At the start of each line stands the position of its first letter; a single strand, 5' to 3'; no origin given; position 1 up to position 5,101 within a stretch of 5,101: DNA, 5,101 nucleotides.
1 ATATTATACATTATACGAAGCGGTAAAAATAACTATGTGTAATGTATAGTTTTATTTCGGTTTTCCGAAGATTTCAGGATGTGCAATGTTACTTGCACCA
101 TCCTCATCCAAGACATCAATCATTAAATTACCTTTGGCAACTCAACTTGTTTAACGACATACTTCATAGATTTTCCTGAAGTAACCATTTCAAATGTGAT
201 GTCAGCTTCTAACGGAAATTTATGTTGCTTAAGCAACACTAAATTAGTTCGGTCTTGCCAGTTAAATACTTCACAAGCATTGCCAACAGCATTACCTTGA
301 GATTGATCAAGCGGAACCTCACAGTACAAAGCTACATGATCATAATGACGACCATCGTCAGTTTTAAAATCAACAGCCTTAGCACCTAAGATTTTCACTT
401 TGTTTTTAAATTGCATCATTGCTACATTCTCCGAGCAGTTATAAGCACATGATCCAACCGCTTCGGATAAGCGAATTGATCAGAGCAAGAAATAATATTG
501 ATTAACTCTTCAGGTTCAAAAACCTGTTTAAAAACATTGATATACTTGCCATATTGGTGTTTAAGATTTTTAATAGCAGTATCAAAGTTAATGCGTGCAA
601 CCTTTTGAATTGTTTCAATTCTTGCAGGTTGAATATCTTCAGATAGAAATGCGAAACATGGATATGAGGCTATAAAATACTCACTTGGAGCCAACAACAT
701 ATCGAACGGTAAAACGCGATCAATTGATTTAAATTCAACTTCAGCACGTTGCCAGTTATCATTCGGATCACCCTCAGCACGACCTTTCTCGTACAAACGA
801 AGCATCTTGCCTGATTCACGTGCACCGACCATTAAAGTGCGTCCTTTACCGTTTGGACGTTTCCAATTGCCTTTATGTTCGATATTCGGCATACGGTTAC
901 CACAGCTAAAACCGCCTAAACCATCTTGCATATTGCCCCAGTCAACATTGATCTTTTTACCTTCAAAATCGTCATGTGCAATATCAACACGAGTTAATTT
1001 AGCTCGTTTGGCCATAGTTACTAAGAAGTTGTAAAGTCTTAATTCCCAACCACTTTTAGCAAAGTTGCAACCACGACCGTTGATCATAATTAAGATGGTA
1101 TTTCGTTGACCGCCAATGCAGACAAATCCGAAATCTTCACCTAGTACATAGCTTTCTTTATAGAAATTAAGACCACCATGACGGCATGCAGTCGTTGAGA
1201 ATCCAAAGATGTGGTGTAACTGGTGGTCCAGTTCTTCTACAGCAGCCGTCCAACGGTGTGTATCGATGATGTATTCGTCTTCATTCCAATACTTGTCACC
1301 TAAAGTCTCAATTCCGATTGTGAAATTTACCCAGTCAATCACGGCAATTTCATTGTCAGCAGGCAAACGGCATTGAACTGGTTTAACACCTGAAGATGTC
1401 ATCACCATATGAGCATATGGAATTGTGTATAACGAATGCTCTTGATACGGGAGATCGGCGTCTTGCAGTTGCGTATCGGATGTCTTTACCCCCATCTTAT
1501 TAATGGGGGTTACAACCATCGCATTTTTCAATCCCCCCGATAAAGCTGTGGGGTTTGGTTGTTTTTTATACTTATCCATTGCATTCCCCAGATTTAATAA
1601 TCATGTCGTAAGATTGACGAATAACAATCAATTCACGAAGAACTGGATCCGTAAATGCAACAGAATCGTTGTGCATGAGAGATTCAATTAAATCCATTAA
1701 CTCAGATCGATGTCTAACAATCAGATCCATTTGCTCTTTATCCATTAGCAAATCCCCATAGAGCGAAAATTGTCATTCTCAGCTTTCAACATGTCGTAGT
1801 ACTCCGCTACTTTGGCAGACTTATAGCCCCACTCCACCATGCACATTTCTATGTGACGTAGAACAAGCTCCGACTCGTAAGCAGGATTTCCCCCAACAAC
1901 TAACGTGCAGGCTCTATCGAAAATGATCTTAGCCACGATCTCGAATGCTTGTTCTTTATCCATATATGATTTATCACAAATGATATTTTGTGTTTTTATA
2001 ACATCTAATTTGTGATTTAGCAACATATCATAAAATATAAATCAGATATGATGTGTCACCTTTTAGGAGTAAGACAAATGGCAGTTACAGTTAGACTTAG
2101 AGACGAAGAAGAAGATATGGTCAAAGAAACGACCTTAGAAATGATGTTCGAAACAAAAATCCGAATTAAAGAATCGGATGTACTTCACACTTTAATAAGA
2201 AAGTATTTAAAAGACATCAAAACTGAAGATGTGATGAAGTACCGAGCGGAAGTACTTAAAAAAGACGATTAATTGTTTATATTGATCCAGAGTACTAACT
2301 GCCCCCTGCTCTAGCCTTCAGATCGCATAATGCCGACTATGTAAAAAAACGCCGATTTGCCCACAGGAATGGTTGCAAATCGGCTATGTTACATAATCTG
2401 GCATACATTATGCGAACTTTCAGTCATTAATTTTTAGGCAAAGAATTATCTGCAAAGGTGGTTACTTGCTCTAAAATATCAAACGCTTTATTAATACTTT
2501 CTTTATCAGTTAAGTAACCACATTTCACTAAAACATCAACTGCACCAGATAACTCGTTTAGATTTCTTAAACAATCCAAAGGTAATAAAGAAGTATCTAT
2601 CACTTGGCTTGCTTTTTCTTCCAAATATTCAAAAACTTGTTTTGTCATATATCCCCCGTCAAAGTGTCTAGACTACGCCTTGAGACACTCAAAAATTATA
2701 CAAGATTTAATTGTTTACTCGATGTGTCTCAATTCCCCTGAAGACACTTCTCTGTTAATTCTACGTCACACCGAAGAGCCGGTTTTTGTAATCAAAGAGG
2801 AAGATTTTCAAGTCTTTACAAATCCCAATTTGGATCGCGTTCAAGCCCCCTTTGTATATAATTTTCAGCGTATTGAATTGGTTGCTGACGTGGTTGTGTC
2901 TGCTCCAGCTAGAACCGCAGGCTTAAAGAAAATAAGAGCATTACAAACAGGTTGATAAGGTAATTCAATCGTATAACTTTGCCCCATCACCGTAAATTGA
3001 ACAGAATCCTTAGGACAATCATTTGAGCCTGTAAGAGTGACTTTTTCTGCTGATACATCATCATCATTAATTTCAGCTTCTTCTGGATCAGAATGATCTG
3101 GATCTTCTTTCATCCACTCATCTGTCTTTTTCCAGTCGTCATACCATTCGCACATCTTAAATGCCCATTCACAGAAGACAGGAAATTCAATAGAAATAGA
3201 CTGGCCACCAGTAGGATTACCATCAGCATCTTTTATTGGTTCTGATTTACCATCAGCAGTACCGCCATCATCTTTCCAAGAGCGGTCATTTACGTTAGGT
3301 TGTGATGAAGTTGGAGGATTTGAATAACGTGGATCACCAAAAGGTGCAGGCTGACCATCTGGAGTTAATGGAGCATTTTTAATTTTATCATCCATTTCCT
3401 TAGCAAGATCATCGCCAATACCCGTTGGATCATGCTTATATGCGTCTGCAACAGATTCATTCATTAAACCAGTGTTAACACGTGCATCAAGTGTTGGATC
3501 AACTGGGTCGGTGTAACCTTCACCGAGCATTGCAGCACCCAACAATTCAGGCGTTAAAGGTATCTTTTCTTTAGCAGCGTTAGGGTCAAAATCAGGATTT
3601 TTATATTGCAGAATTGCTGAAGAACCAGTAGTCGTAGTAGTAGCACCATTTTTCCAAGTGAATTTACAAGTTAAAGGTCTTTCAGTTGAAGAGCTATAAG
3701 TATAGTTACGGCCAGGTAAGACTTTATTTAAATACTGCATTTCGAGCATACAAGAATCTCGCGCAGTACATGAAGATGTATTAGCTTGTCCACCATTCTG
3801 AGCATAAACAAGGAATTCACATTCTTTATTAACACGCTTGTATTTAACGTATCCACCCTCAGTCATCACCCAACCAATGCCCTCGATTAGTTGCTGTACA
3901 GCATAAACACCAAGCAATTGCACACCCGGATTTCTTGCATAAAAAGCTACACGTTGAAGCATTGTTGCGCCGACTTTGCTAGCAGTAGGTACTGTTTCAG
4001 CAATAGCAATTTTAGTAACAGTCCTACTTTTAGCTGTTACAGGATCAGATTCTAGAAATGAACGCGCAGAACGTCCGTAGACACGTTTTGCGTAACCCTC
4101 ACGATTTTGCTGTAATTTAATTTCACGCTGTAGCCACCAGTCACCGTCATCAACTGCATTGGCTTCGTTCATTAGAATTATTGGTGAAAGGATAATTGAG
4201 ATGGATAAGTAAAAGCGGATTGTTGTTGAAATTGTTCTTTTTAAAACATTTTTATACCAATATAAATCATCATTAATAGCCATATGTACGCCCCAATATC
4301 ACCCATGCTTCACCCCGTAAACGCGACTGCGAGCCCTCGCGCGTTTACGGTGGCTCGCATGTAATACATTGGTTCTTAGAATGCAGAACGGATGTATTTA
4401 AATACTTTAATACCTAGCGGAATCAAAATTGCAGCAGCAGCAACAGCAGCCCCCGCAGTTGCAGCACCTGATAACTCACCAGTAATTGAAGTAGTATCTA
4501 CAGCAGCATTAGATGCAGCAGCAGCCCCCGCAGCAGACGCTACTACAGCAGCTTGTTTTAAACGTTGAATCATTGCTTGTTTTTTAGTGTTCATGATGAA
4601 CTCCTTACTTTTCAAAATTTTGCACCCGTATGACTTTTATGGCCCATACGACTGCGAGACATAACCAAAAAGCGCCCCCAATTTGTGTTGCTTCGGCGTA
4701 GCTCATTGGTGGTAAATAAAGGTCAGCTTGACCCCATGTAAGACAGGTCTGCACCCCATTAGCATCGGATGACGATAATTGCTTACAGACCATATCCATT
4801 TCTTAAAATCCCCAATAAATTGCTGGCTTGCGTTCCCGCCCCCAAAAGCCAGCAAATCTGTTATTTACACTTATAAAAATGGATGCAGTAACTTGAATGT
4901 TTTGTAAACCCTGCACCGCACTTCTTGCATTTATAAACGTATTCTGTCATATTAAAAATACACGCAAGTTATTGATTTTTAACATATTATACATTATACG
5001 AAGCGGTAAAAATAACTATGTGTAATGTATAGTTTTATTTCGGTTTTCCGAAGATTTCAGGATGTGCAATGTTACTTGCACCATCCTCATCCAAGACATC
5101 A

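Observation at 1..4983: Complete ~5-kb inovirus-like circle with its own coat and adsorption genes but no pI/Zot ATPase, pVI or secretin: candidate helper-dependent mini-inovirus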

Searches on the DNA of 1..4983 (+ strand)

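Call 6: search_dna_similar(query=window:1-4983:+, collection=phages, mode=distant)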
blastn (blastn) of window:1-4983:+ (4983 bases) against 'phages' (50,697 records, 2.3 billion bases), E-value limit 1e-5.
No match.

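Call 7: search_dna_similar(query=window:1-4983:+, collection=plasmids, mode=distant)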
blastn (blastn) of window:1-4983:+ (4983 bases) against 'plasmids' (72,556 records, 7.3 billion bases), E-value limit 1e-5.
Records with a match: 5; places in all: 7; records where one place covers at least 80% of the query: 0.
Best place of each record, by identity: 80-90% 1; 60-80% 4.
By first word of the organism name: Acinetobacter 5.
By predicted mobility (MOB-suite, as given by PLSDB): non-mobilizable 3; mobilizable 2.
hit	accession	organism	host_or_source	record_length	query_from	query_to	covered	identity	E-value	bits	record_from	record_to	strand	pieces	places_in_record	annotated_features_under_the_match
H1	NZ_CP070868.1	Acinetobacter johnsonii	Bigeye tuna,cell culture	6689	201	1955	30%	68.1%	2e-111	486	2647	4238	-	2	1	replication initiation factor domain-containing protein | hypothetical protein (x2)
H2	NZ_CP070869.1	Acinetobacter johnsonii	Bigeye tuna,cell culture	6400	205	1955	29%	68.1%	8e-118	507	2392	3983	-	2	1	replication initiation factor domain-containing protein | hypothetical protein (x2)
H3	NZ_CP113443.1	Acinetobacter baumannii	cell culture,Draining-Matting Conveyor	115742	2658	4159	18%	76.8%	9e-92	691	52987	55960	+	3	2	hypothetical protein | zonular occludens toxin domain-containing protein | DUF2523 family protein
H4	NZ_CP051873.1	Acinetobacter baumannii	Homo sapiens,cell culture,cerebrospinal ...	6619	4808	4983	4%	88.6%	5e-57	232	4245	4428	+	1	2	none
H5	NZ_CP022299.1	Acinetobacter johnsonii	-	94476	823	1002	4%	71.6%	2e-12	84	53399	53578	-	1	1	replication initiation factor domain-containing protein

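Call 8: get_annotated_region(hit=H3, flank=6000)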
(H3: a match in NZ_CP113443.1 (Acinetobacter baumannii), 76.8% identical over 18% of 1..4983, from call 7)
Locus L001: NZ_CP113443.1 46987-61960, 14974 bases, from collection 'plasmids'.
description: Acinetobacter baumannii strain C9 plasmid pC9_1, complete sequence
organism: Acinetobacter baumannii (NCBI taxid 470)
taxonomy: Bacteria; Pseudomonadota; Gammaproteobacteria; Moraxellales; Moraxellaceae; Acinetobacter; Acinetobacter baumannii
host: -; source: cell culture,Draining-Matting Conveyor; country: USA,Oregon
typing (MOB-suite, as given by PLSDB): mobilizable; replicon rep_cluster_639; relaxase MOBP
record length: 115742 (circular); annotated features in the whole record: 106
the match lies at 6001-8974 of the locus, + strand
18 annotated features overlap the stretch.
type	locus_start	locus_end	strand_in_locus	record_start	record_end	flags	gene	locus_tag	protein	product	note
CDS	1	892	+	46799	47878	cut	-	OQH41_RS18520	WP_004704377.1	MSMEG_0568 family radical SAM protein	GO:0009058 - biosynthetic process [Evidence IEA]; GO:0046500 - S-adenosylmethionine metabolic process [Evidence IEA]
CDS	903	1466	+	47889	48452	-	-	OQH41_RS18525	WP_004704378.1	MSMEG_0567/Sll0786 family nitrogen starvation N-acetyltransferase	-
CDS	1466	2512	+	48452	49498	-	-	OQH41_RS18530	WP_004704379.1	sll0787 family AIR synthase-like protein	GO:0009058 - biosynthetic process [Evidence IEA]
CDS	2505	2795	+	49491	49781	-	-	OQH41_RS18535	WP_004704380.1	MSMEG_0570 family nitrogen starvation response protein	-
CDS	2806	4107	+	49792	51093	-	-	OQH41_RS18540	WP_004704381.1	MSMEG_0569 family flavin-dependent oxidoreductase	-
CDS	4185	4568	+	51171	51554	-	-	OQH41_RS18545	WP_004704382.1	hypothetical protein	-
CDS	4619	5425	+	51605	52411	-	-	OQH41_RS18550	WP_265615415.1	metal-dependent hydrolase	-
CDS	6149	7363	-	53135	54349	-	-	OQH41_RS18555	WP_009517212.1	zonular occludens toxin domain-containing protein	-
CDS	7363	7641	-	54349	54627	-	-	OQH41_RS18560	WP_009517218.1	DUF2523 family protein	-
CDS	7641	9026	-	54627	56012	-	-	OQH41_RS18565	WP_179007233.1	hypothetical protein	-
CDS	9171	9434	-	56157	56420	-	-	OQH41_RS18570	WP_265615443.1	hypothetical protein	-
CDS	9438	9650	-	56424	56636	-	-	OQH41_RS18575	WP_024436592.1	hypothetical protein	-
CDS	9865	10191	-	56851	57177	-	-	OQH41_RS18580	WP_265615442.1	hypothetical protein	-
CDS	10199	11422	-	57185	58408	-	-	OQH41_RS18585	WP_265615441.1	phage/plasmid replication protein, II/X family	GO:0006260 - DNA replication [Evidence IEA]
CDS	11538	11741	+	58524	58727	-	-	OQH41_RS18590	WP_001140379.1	hypothetical protein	-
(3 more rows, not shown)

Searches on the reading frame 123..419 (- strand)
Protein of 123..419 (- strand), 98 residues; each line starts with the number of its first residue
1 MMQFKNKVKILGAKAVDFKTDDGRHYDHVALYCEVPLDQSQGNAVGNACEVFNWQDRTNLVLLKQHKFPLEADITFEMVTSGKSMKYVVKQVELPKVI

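Call 4: search_protein_families(library=pfam, proteins=[window:123-419:-], max_evalue=1)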
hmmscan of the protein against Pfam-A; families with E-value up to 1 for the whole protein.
window:123-419:- (98 aa): 1 family
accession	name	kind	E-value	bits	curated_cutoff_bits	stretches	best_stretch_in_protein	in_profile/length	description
PF11338.13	DUF3140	-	0.14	13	25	1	8-42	44-78/92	Protein of unknown function (DUF3140)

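Call 5: search_protein_families(library=phrogs, proteins=[window:123-419:-], max_evalue=1)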
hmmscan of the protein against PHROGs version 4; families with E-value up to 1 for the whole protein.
window:123-419:- (98 aa): 1 family
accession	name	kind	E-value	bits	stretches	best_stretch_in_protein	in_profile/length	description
phrog_4994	-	unknown function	2.2e-20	74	1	2-93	1-91/103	-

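Call 47: find_encoding_contigs(protein=window:123-419:-, flank=7000, max_places=10)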
Protein window:123-419:- (98 aa): 30 contigs read that carry it; 10 places shown.
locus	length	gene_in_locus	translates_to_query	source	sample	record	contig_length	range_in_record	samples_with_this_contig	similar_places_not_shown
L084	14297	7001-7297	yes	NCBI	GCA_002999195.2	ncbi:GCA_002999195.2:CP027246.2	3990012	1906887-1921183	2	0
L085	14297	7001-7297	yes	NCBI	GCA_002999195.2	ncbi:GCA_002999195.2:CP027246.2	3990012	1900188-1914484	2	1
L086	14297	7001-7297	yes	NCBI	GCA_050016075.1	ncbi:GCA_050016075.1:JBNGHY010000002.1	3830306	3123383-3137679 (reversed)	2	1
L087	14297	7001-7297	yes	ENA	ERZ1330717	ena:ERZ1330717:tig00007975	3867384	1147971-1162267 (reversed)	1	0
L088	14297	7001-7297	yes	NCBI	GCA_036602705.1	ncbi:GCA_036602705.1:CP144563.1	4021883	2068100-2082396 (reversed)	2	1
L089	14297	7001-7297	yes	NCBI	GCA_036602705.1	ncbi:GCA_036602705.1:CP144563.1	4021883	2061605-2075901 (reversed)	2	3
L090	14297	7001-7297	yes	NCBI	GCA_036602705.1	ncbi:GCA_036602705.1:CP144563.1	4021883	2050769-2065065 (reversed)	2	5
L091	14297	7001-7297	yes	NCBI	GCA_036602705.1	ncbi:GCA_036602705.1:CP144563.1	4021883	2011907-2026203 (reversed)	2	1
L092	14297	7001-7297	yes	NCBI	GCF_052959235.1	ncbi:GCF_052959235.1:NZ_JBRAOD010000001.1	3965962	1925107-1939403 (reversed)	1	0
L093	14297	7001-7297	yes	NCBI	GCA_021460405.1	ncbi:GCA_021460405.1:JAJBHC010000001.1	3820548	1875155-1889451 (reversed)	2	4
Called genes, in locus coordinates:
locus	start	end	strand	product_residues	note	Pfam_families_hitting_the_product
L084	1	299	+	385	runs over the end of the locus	PF02486:Rep_trans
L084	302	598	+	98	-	-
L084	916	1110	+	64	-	-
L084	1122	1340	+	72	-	PF05356:Phage_Coat_B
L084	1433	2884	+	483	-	-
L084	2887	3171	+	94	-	PF10734:DUF2523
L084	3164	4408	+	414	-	PF05707:Zot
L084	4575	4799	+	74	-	-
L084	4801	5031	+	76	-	-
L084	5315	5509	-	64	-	-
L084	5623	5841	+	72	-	-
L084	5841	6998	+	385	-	PF02486:Rep_trans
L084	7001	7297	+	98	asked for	-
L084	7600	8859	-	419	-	PF03349:Toluene_X (weak)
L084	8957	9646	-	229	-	-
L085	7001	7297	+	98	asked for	-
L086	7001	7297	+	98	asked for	-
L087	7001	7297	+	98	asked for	-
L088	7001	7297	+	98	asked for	-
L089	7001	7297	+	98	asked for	-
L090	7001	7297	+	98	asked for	-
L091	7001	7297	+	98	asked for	-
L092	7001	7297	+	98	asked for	-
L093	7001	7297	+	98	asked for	-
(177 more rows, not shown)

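Call 54: find_homologous_proteins(query=window:123-419:-, max_evalue=0.001)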
Query window:123-419:- (98 aa): 41 proteins with E <= 0.001 among 41 candidates.
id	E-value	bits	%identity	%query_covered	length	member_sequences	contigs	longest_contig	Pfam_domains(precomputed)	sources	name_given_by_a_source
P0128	2.6e-52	192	87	99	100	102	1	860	-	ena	-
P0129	2.6e-52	192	87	100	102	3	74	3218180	-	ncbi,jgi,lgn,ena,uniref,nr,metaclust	ncbi:hypothetical protein F939_01783 [Acinetobacter radioresistens DSM 6976 = NBRC 102413 = CIP 1037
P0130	4.1e-52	192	87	99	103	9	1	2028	-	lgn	-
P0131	5.0e-52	191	87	99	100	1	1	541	-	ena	-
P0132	7.0e-52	191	87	99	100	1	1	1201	-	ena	-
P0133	9.5e-52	190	87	99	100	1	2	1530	-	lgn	-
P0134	1.2e-51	190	88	98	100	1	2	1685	-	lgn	-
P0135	1.3e-51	190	90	99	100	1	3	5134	-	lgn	-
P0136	1.9e-51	189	86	99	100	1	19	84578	-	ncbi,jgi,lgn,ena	-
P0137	1.9e-51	189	86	99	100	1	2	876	-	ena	-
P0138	4.9e-51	188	86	99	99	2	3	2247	-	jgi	-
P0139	5.0e-51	188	85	99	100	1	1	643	-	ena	-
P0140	5.8e-51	188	85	99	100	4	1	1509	-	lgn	-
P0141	2.1e-50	186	85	99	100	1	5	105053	-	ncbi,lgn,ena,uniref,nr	ncbi:hypothetical protein [Acinetobacter sp. YH01009]|uniref:hypothetical protein n=1 Tax=Acinetobac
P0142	2.2e-50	186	84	99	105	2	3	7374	-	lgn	-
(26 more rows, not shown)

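Call 56: search_solved_structures(query=window:123-419:-, max_evalue=10)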
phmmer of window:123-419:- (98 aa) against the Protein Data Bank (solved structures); distinct sequences matched with E-value up to 10: 0.

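Call 63: predict_structure(alignment_id=A4)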
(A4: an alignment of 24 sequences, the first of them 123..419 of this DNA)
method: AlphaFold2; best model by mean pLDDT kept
length: 98 residues; sequences in the alignment: 24
mean_pLDDT: 88.7   pTM: 0.77
mean pLDDT of the five models: 88.7, 88.6, 88.0, 87.3, 87.3
residues with pLDDT >= 90: 56; 70-90: 40; 50-70: 2; < 50: 0
segments of 3 or more residues with pLDDT < 50: none
pLDDT, mean of each block of 10 residues (from residue 1): 88 89 83 91 90 91 92 92 84 87
secondary structure, 60 per line:
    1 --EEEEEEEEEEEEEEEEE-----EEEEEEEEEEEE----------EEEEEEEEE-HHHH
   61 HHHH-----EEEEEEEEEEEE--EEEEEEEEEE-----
elements in order: E3-19 E25-36 E47-55 H57-64 E70-81 E84-93

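Call 67: fold_search(model_id=the predicted structure, library=pdb)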
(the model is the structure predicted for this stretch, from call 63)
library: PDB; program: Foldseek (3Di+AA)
matches with E <= 10: 1174; with E <= 0.001: 3
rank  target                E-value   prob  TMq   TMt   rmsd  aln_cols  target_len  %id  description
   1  3klw_A                4.4e-04  1.00  0.53  0.53   5.5       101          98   13  Crystal structure of primosomal replication protein n from Bordetella pertussis. northeast structural genomics consort (released 2009-11-24)
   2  3fhw_A                6.2e-04  1.00  0.51  0.50   5.0        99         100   13  Crystal structure of the protein priB from Bordetella parapertussis. Northeast Structural Genomics Consortium target B (released 2008-12-30)
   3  3tqy_B                9.2e-04  1.00  0.43  0.40   7.0       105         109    8  Structure of a single-stranded DNA-binding protein (ssb), from Coxiella burnetii (released 2011-09-21)
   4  3tqy_D                1.9e-03  1.00  0.53  0.53   5.0       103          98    8  Structure of a single-stranded DNA-binding protein (ssb), from Coxiella burnetii (released 2011-09-21)
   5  1ue1_B                1.9e-03  1.00  0.50  0.44   6.2       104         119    6  Crystal structure of the single-stranded dna-binding protein from mycobacterium tuberculosis (released 2004-02-10)
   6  6cqk_A                2.0e-03  1.00  0.61  0.63   3.9        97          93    9  Crystal Structure of mitochondrial single-stranded DNA binding proteins from S. cerevisiae, Rim1 (Form1) (released 2018-05-30)
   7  6cqm_E                2.0e-03  1.00  0.62  0.64   4.0        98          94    9  Crystal Structure of mitochondrial single-stranded DNA binding proteins from S. cerevisiae, Rim1 (Form2) (released 2018-05-30)
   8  2ccz_A                2.0e-03  1.00  0.53  0.45   5.3        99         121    7  Crystal structure of E. coli primosomol protein PriB bound to ssDNA (released 2006-09-18)
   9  4apv                  2.1e-03  1.00  0.46  0.46   6.1        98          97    9  The Klebsiella pneumoniae primosomal PriB protein: identification, crystal structure, and ssDNA binding mode (released 2012-04-25)
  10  6cqk_B                2.4e-03  1.00  0.49  0.51   4.8        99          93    9  Crystal Structure of mitochondrial single-stranded DNA binding proteins from S. cerevisiae, Rim1 (Form1) (released 2018-05-30)
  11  6cqo_H                2.6e-03  1.00  0.55  0.59   4.5        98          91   11  Crystal Structure of mitochondrial single-stranded DNA binding proteins from S. cerevisiae (SeMet Labeled), Rim1 (Form (released 2018-05-30)
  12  1v1q_A                2.9e-03  1.00  0.46  0.43   5.7        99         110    9  Crystal structure of PriB- a primosomal DNA replication protein of Escherichia coli (released 2004-10-25)
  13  3tqy_A                3.3e-03  1.00  0.48  0.44   6.3       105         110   11  Structure of a single-stranded DNA-binding protein (ssb), from Coxiella burnetii (released 2011-09-21)
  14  3tqy_C                3.3e-03  1.00  0.48  0.44   5.9       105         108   10  Structure of a single-stranded DNA-binding protein (ssb), from Coxiella burnetii (released 2011-09-21)
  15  7dep_B                3.3e-03  1.00  0.49  0.48   5.5       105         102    8  S. aureus SsbB with 5-FU (released 2020-12-23)
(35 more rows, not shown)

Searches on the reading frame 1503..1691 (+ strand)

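Call 44: search_protein_families(library=pfam, proteins=[window:1503-1691:+], max_evalue=1)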
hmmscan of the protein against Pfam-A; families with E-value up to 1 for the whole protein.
window:1503-1691:+ (62 aa): 2 families
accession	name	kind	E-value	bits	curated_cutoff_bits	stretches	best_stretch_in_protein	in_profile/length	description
PF11638.13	DnaA_N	-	0.028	14.6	24.6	1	29-51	30-53/65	DnaA N-terminal domain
PF18090.7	SoPB_HTH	-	0.18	12.4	27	1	30-55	17-42/75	Centromere-binding protein HTH domain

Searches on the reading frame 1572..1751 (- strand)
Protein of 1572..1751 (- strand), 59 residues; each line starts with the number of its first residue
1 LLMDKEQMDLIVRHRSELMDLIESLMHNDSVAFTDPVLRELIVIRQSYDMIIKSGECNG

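Call 4: search_protein_families(library=pfam, proteins=[window:1572-1751:-], max_evalue=1)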
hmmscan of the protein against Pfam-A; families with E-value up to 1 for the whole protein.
window:1572-1751:- (59 aa): 0 families

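Call 5: search_protein_families(library=phrogs, proteins=[window:1572-1751:-], max_evalue=1)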
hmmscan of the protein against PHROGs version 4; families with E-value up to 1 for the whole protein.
window:1572-1751:- (59 aa): 2 families
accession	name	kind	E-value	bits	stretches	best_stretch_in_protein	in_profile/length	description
phrog_25872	-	unknown function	0.15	13.3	1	2-52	86-136/138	-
phrog_22501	-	unknown function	0.21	12.7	1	1-31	3-33/77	-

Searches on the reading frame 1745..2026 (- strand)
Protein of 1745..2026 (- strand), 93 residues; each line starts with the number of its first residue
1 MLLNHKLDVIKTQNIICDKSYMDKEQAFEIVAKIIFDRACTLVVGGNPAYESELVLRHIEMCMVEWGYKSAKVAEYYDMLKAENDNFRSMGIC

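Call 4: search_protein_families(library=pfam, proteins=[window:1745-2026:-], max_evalue=1)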
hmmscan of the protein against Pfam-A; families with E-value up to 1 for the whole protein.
window:1745-2026:- (93 aa): 0 families

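Call 5: search_protein_families(library=phrogs, proteins=[window:1745-2026:-], max_evalue=1)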
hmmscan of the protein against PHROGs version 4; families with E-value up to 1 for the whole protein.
window:1745-2026:- (93 aa): 4 families
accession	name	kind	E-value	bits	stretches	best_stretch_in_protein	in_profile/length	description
phrog_20873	-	unknown function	5.4e-05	24.2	1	26-88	15-77/83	-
phrog_33120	-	unknown function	0.03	15.4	1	19-77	17-73/162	-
phrog_15940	-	other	0.038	14.9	1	13-86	91-157/177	ATP-dependent protease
phrog_8617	-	unknown function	0.073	14.2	0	71-86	41-56/78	-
